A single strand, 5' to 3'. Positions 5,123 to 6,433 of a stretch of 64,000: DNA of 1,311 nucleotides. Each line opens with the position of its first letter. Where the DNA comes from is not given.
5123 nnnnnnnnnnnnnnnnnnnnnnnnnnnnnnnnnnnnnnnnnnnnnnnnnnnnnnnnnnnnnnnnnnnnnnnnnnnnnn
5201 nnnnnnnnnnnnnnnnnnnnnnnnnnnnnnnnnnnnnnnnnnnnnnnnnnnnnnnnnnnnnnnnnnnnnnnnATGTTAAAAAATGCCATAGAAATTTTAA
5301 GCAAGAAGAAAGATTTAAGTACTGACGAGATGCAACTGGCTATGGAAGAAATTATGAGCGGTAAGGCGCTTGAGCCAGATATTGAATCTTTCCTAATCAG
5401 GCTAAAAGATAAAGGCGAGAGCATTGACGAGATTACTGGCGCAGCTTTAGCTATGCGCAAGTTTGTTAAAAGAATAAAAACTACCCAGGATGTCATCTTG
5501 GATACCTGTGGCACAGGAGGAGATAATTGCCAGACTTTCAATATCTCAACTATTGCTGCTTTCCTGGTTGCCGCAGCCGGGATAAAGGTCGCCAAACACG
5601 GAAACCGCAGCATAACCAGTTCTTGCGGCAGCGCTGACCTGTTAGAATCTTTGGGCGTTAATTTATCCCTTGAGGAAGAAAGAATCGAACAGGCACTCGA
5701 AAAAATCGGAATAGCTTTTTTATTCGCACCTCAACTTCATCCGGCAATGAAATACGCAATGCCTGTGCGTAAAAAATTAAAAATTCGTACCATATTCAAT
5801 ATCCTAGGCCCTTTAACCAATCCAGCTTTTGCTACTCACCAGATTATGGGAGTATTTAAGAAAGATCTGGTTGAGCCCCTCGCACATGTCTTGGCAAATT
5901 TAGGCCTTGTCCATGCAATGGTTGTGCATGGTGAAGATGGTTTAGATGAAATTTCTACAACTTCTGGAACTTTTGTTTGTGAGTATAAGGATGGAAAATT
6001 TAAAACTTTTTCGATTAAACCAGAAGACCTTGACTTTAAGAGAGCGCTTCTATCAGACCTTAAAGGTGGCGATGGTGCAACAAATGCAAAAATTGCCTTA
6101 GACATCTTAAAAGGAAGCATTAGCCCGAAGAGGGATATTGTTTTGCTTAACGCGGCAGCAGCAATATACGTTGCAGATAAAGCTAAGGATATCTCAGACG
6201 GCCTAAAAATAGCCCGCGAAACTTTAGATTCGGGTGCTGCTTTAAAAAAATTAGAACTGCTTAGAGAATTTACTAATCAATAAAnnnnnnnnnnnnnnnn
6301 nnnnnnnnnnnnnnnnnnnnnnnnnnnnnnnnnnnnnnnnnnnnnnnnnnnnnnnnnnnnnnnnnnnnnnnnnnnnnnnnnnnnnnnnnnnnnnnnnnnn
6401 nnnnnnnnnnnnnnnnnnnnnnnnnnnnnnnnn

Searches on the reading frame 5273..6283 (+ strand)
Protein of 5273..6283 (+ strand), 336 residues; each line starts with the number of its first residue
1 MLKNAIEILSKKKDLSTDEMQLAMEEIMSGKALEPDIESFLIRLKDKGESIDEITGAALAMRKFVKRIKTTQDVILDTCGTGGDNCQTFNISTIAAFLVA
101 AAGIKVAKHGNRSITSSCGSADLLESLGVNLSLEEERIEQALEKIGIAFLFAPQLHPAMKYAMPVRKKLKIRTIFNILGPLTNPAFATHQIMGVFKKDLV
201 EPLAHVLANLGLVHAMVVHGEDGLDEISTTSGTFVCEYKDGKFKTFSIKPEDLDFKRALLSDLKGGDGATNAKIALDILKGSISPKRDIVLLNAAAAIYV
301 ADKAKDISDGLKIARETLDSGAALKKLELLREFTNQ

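Call 5: search_protein_families(library=pfam, proteins=[window:5273-6283:+])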
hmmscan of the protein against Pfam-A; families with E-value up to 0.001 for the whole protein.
window:5273-6283:+ (336 aa): 2 families
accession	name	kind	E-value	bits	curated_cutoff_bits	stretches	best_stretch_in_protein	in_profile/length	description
PF00591.27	Glycos_transf_3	-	3.4e-95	318.9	27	1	74-324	3-253/253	Glycosyl transferase family, a/b domain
PF02885.22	Glycos_trans_3N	-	3.3e-14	52.8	26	1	4-64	2-62/63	Glycosyl transferase family, helical bundle domain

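Call 17: search_protein_families(library=ncbifam, proteins=[window:5273-6283:+], max_evalue=1e-10)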
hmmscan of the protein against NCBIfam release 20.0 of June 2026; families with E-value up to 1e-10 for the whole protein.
window:5273-6283:+ (336 aa): 9 families
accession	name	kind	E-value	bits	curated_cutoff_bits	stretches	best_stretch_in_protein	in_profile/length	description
TIGR01245.1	trpD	equivalog_domain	3.2e-123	411.3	199.05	1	8-330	3-327/330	anthranilate phosphoribosyltransferase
NF011201.0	PRK14607.1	equivalog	1.1e-116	390.6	670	1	2-335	195-529/534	bifunctional anthranilate synthase component II/anthranilate phosphoribosyltransferase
NF007073.0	PRK09522.1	equivalog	3.8e-67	227.4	738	1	2-327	200-524/531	bifunctional anthranilate synthase glutamate amidotransferase component TrpG/anthranilate phosphoribosyltransferase TrpD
NF005635.0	PRK07394.1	equivalog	7.1e-29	101.2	287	1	12-335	19-345/348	hypothetical protein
NF006564.0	PRK09071.1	equivalog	1.5e-28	99.7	257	1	11-244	26-258/335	glycosyl transferase family protein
NF003338.0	PRK04350.1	subfamily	2e-18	66.1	434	1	11-148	101-235/502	thymidine phosphorylase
TIGR02645.1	ARCH_P_rylase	hypoth_equivalog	8.4e-18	64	434.6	1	10-173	94-256/493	putative thymidine phosphorylase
TIGR03327.1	AMP_phos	equivalog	1.2e-17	63.6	535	1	10-175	95-259/500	AMP phosphorylase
NF006005.0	PRK08136.1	equivalog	4.3e-14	52.5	185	1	13-282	18-287/314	DNA-binding protein YbiB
